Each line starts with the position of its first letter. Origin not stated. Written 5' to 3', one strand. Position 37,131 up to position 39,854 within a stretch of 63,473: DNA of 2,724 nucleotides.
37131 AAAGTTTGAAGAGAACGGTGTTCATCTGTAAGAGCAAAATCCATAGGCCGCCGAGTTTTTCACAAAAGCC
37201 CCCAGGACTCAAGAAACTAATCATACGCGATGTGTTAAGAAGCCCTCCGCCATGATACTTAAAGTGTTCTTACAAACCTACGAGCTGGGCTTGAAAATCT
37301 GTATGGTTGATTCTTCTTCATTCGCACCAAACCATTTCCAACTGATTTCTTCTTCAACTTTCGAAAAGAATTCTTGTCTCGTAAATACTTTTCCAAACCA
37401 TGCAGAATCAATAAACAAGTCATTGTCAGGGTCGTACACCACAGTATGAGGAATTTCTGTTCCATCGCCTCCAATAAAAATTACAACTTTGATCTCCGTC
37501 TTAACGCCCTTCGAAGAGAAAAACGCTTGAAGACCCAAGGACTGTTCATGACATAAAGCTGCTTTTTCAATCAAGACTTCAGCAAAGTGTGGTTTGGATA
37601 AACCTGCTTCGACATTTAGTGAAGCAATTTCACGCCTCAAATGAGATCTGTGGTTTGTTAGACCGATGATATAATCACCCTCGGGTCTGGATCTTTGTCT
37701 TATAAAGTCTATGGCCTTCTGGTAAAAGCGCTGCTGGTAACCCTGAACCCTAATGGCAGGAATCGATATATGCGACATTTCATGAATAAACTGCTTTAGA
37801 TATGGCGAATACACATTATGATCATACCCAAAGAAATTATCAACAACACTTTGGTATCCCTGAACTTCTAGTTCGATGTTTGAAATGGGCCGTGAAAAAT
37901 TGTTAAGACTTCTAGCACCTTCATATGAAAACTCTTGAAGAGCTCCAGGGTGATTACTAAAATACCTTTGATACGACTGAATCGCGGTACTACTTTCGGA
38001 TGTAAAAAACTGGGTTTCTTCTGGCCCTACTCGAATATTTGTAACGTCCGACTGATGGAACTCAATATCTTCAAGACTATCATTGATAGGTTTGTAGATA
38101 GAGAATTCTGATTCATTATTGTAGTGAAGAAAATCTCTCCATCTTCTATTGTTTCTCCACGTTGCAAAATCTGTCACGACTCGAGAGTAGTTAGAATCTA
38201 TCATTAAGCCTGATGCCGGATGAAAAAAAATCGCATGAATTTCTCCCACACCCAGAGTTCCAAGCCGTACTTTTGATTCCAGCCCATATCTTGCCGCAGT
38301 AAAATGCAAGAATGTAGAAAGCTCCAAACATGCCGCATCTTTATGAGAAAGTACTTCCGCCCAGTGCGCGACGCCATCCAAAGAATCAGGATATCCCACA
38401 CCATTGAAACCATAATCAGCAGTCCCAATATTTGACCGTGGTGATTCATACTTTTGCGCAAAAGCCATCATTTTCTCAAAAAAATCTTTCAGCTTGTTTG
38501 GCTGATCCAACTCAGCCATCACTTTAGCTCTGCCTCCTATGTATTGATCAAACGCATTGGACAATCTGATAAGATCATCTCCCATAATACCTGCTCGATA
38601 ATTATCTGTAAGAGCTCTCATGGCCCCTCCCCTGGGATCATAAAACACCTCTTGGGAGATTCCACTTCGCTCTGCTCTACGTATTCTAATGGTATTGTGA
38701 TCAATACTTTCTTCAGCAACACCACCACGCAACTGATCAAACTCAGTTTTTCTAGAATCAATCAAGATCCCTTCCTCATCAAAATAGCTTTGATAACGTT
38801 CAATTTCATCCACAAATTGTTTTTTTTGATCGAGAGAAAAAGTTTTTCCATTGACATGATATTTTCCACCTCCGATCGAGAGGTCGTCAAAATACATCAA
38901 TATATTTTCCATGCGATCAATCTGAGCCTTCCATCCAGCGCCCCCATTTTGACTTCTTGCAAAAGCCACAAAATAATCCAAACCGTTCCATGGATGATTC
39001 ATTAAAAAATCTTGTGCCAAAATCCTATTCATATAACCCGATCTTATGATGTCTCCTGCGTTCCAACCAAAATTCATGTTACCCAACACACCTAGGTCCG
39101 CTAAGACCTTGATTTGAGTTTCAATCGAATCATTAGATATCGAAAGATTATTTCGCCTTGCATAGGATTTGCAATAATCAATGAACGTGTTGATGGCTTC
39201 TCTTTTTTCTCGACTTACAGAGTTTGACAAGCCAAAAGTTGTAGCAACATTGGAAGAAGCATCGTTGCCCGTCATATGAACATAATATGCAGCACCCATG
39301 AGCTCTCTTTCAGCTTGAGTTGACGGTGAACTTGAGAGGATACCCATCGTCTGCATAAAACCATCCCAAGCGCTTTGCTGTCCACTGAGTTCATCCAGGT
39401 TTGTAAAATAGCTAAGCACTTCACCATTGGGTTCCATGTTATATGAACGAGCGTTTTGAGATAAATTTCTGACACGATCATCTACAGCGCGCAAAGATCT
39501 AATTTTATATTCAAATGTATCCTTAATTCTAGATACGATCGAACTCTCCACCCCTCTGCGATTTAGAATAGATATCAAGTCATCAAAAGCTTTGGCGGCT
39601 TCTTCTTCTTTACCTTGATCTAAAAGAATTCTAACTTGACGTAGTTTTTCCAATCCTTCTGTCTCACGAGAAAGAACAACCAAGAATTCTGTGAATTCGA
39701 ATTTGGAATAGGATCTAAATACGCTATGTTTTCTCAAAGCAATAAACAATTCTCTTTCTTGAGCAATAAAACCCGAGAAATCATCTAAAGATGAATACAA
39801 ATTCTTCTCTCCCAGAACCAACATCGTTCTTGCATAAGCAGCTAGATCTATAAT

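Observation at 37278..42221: Orphan 1,647-aa secreted giant protein: candidate membrane-inserting effector or toxin of no recognisable family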

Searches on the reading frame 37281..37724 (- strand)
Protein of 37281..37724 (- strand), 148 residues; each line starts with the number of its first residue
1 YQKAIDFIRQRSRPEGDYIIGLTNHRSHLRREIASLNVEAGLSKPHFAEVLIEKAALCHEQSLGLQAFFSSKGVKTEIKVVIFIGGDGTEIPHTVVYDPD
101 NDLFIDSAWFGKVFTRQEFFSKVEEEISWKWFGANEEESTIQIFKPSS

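Call 61: predict_structure(alignment_id=A2)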
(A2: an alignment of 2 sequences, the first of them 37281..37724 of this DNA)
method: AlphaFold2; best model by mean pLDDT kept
length: 148 residues; sequences in the alignment: 2
mean_pLDDT: 57.6   pTM: 0.54
mean pLDDT of the five models: 57.6, 50.5, 49.2, 40.4, 39.6
residues with pLDDT >= 90: 0; 70-90: 59; 50-70: 29; < 50: 60
segments of 3 or more residues with pLDDT < 50: 14-46, 124-148
pLDDT, mean of each block of 10 residues (from residue 1): 77 44 32 36 50 71 79 78 56 77 77 73 49 32 27
secondary structure, 60 per line:
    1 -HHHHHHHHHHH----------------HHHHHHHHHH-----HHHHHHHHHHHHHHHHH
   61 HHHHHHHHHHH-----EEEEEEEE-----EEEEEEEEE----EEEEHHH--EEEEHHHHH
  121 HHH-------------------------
elements in order: H2-12 H29-38 H44-71 E77-84 E90-98 E103-106 E112-115 H116-123
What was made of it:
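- On Transglutaminase-like superfamily (PF01841 / papain-like clan): The Cys, however, lies mid-helix (call 61).
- The AF2 model of repeat 2 gives a helix followed by four strands, with His on strand 2 and Asp on strand 3 (call 61). It puts the Cys inside a long helix rather than at its N-terminus (call 61).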

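Call 63: fold_search(model_id=the predicted structure, library=pdb)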
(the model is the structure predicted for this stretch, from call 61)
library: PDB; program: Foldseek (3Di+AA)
matches with E <= 10: 876; with E <= 0.001: 0
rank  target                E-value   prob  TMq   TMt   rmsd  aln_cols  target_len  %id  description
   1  7p63_L                3.6e-01  0.14  0.23  0.08  10.8        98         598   12  Complex I from E. coli, DDM/LMNG-purified, under Turnover at pH 6, Closed state (released 2022-09-21)
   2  9e2g_0Q               4.3e-01  0.33  0.21  0.10   7.9        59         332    5  Cryo-EM structure of 48 nm repeat of microtubule doublet from T. brucei flagellum (released 2025-03-12)
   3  8p1p_B                4.6e-01  0.09  0.21  0.09  21.8       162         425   11  USP28 in complex with AZ1 (released 2024-05-22)
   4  8jx4_D                4.9e-01  0.63  0.23  0.23   2.3        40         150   18  Structure of the catalytic domain of pseudomurein endo-isopeptidases PeiW (released 2024-10-09)
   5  5chv_A                5.2e-01  0.25  0.24  0.13   5.2        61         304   10  Crystal structure of USP18-ISG15 complex (released 2016-09-28)
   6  8jx4_B                6.2e-01  0.57  0.23  0.23   2.3        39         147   18  Structure of the catalytic domain of pseudomurein endo-isopeptidases PeiW (released 2024-10-09)
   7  6u42_5O               6.2e-01  0.28  0.21  0.08   8.1        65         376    8  Natively decorated ciliary doublet microtubule (released 2019-11-13)
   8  6hej_A                6.2e-01  0.08  0.23  0.10  28.1       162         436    7  Structure of human USP28 (released 2019-03-27)
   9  8p1q_B                6.6e-01  0.09  0.27  0.12  24.7       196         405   10  USP28 in complex with FT206 (released 2024-05-22)
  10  8jx4_A                7.5e-01  0.25  0.18  0.18   2.4        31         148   19  Structure of the catalytic domain of pseudomurein endo-isopeptidases PeiW (released 2024-10-09)
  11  1uzx_A                7.5e-01  0.10  0.18  0.18  12.2        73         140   14  A complex of the Vps23 UEV with ubiquitin (released 2004-03-30)
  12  7p7c_L                7.5e-01  0.08  0.20  0.07  11.1       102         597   13  Complex I from E. coli, DDM/LMNG-purified, Apo, Open state (released 2022-09-21)
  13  8iyj_5                8.0e-01  0.47  0.20  0.08   1.3        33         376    3  Cryo-EM structure of the 48-nm repeat doublet microtubule from mouse sperm (released 2023-07-05)
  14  7cjg_B                8.0e-01  0.28  0.25  0.14   8.9        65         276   18  Structural and kinetic characterization of Porphyromonas gingivalis glutaminyl cyclase (released 2021-05-05)
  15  2p7j_A                8.0e-01  0.07  0.18  0.13  14.3       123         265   12  Crystal structure of the domain of putative sensory box/GGDEF family protein from Vibrio parahaemolyticus (released 2007-05-01)
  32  8z4f_B                1.2e+00  0.35  0.30  0.21   3.0        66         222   14  Pseudomurein Endoisopeptidases PeiP (released 2024-10-30)
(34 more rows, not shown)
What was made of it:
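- Among weak Foldseek hits, about 15 of the top 50 PDB chains are papain- or TGase-fold enzymes (PeiW/PeiP, USPs, Pan2, arylamine N-acetyltransferase; call 63).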

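Call 65: fold_search(model_id=the predicted structure, library=viral)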
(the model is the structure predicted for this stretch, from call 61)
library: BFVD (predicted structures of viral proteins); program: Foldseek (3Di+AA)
matches with E <= 10: 1072; with E <= 0.001: 0
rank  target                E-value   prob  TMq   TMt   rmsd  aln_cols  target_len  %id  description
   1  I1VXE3                1.0e-02  0.98  0.31  0.27   5.4        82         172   12  (no name in the UniProt tables at hand)
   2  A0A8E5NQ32            2.1e-02  0.69  0.30  0.30   8.0       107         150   11  (no name in the UniProt tables at hand)
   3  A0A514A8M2            2.9e-02  0.85  0.33  0.23  12.4       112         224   14  Uncharacterized protein [Pantoea phage Kyle]
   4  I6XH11                3.3e-02  0.63  0.22  0.31  10.2        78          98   20  Uncharacterized protein [Aeromonas phage CC2]
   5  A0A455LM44            3.7e-02  0.54  0.29  0.29  22.0       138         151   14  Uncharacterized protein [Mycobacterium phage CRB2]
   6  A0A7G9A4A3            4.0e-02  0.41  0.28  0.05  13.6       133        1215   15  Uncharacterized protein [Bacteriophage sp.]
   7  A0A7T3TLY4            4.2e-02  0.80  0.41  0.34   9.7       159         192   16  Uncharacterized protein [Serratia phage vB_SmaM_Yaphecito]
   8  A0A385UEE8            5.4e-02  0.80  0.29  0.42   9.9        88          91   17  Uncharacterized protein [Microbacterium phage OneinaGillian]
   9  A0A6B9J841            5.4e-02  0.77  0.30  0.39  11.7        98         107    9  (no name in the UniProt tables at hand)
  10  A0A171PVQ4            5.7e-02  0.20  0.24  0.20  19.9       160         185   14  Uncharacterized protein [Heliothis virescens ascovirus 3f]
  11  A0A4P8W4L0            7.7e-02  0.25  0.21  0.23  11.7       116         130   10  (no name in the UniProt tables at hand)
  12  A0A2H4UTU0            8.2e-02  0.63  0.26  0.34   4.0        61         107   13  Uncharacterized protein [Bodo saltans virus]
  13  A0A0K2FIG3            1.2e-01  0.14  0.14  0.23   9.3        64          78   12  (no name in the UniProt tables at hand)
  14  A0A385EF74            1.3e-01  0.47  0.24  0.32   6.8        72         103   14  Uncharacterized protein [Caulobacter phage CcrBL9]
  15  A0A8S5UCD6            1.4e-01  0.20  0.27  0.23  17.7       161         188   14  Uncharacterized protein [Siphoviridae sp. ctgN495]
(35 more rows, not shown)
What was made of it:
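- An N-acetyltransferase and PeiP recur in the viral library search (call 65). Foldseek found nothing significant: best E 0.36 in PDB and 0.01 in BFVD (calls 63, 65).
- Tried and rejected: Foldseek of the better model against PDB and BFVD found nothing significant (calls 63, 65).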

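Call 100: find_related_loci(query=A2, collection=metagenome_contigs, flank=6000)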
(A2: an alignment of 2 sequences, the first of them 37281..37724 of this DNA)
Query A2 (148 aa) in metagenome_contigs; peptide patterns used: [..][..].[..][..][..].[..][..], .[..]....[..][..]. (x = any residue, [..] = any of these).
299 stretches matched a pattern, but none encodes a relative of the query by tblastn (E <= 1e-3).

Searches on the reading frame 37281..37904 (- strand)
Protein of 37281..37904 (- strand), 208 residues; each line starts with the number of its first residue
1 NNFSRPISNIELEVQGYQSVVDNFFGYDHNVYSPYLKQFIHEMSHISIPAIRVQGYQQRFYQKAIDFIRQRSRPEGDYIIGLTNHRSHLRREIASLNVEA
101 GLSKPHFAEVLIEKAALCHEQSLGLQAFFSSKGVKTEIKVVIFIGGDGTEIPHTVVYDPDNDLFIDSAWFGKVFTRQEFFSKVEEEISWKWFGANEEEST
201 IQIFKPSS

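Call 23: search_protein_families(library=pfam, proteins=[window:37281-37904:-], max_evalue=10)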
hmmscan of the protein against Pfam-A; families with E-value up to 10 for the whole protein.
window:37281-37904:- (208 aa): 0 families

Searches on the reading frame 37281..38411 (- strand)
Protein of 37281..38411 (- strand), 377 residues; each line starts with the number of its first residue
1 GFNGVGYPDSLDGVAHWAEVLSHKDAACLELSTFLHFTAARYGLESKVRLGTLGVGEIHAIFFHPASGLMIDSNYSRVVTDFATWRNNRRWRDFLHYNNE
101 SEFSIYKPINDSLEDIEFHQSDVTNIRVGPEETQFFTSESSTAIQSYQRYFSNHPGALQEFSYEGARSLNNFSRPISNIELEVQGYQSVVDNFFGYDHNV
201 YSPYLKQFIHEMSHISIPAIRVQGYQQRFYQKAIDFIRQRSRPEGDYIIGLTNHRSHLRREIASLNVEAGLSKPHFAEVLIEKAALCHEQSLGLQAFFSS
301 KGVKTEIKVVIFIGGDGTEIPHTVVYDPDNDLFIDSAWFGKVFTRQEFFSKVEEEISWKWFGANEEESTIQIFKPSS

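Call 50: predict_structure(protein=window:37281-38411:-)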
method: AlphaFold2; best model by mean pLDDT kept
length: 377 residues; sequences in the alignment: 1
mean_pLDDT: 36.1   pTM: 0.26
mean pLDDT of the five models: 36.1, 34.4, 33.6, 30.3, 28.3
residues with pLDDT >= 90: 0; 70-90: 1; 50-70: 21; < 50: 355
segments of 3 or more residues with pLDDT < 50: 1-17, 19-34, 36-322, 328-330, 336-342, 355-377
pLDDT, mean of each block of 10 residues (from residue 1): 38 47 40 45 38 34 38 38 39 37 29 28 30 31 33 32 32 29 31 30 33 28 35 40 31 26 29 38 38 33 35 36 49 49 59 48 32 34
secondary structure, 60 per line:
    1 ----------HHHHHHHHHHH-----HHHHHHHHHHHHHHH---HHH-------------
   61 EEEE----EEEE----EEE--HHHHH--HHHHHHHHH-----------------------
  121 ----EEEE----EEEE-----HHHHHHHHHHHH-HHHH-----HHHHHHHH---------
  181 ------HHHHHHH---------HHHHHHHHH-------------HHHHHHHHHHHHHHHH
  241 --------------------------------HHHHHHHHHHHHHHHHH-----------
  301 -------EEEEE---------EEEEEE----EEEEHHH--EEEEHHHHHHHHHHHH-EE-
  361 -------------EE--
elements in order: H11-21 H27-41 E61-64 E69-72 E77-79 H82-86 H89-97 E125-128 E133-136 H142-153 H155-158 H164-171 H187-193 H203-211 H225-240 H273-289 E308-312 E322-327 E332-335 E341-344 H345-356
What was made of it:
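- On Transglutaminase-like superfamily (PF01841 / papain-like clan): The single-sequence model of aa 1271-1647 was unusable (pLDDT 36, call 50).
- Tried and rejected: Single-sequence AF2 of aa 1271-1647 gave pLDDT 36 and was unusable (call 50).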

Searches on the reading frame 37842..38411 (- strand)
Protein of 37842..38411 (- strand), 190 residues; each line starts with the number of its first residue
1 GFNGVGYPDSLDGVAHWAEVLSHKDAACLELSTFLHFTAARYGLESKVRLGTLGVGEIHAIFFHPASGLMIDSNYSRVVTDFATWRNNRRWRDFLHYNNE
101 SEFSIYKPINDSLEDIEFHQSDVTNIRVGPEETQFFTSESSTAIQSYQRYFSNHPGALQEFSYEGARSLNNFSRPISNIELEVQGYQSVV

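Call 23: search_protein_families(library=pfam, proteins=[window:37842-38411:-], max_evalue=10)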
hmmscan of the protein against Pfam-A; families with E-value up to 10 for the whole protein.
window:37842-38411:- (190 aa): 0 families
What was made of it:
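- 37725..38081 (-): Inter-repeat linker, aa 1381-1499. It contains a lone HExxH (HEMSH, aa 1480-1484, window 37770-37784). It is not duplicated and has no metalloprotease family hit (call 23).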

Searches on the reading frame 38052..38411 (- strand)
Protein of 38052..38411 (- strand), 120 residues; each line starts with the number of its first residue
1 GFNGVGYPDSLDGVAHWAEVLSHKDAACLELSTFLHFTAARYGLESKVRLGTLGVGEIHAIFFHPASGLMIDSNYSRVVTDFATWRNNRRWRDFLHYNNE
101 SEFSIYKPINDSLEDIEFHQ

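Call 43: search_solved_structures(query=A1, max_evalue=10, show_alignments=3)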
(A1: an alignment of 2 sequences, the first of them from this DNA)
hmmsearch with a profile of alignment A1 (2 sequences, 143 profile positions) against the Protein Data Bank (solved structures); distinct sequences matched with E-value up to 10: 12.
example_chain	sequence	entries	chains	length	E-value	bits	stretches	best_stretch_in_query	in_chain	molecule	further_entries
2bbk_H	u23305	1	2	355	1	12.7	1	61-97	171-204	METHYLAMINE DEHYDROGENASE (HEAVY SUBUNIT)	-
2mta_H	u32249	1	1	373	1.1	12.6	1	61-97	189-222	METHYLAMINE DEHYDROGENASE (HEAVY SUBUNIT)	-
4y5r_D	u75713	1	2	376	1.1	12.6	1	61-97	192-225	Methylamine dehydrogenase heavy chain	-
3pxw_D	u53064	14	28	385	1.2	12.5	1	61-97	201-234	Methylamine dehydrogenase heavy chain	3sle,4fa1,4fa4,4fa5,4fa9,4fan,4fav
2gc4_A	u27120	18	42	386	1.2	12.5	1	61-97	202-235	Methylamine dehydrogenase heavy chain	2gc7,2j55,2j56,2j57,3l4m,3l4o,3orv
8svk_A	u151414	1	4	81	1.2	12.5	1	59-105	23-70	Apoptosis regulator BAX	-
1mg2_A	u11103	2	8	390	1.3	12.4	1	61-97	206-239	Methylamine dehydrogenase, heavy chain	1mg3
8g1t_A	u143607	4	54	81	1.3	12.4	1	59-105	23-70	Apoptosis regulator BAX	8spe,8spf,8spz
6l8v_A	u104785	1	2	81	1.3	12.4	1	59-105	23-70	Apoptosis regulator BAX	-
8srx_B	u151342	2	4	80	1.3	12.4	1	59-105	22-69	Apoptosis regulator BAX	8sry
7znk_A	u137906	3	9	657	1.4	12.3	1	89-131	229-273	THO complex subunit 1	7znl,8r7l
7apk_A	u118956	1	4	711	1.5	12.2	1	89-131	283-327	THO complex subunit 1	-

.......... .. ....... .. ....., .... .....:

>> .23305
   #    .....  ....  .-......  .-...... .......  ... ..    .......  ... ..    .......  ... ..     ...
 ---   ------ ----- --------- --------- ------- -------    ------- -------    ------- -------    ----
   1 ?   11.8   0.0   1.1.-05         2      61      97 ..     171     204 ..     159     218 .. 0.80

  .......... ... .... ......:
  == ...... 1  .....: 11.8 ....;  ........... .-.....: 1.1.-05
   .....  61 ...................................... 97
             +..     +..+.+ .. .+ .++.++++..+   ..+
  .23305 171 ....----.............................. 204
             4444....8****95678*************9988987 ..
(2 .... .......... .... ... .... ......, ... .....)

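Call 44: find_homologous_proteins(query=A1, max_evalue=1)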
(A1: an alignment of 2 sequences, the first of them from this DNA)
Query A1 (2 sequences): 61 candidates shared short words with the query, none scored E <= 1.

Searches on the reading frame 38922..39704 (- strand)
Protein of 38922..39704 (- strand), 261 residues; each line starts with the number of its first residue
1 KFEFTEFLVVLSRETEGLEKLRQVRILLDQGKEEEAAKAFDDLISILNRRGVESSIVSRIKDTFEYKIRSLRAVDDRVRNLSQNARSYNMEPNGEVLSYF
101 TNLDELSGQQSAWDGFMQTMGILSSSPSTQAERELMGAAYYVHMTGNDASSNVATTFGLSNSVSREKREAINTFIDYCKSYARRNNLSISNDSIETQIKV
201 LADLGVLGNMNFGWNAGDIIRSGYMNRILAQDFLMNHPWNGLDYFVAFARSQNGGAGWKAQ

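Call 23: search_protein_families(library=pfam, proteins=[window:38922-39704:-], max_evalue=10)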
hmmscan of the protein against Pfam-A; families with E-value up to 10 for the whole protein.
window:38922-39704:- (261 aa): 3 families
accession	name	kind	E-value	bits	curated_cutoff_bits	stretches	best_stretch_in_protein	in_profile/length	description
PF22888.1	FIMAH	-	0.0026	18.8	24.8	1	20-72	28-80/81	FIMAH domain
PF13362.12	Toprim_3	-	0.041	14.8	27.2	1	19-59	39-79/95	Toprim domain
PF25200.1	DUF7833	-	0.091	13.2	24.3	1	156-186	17-46/63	Family of unknown function (DUF7833)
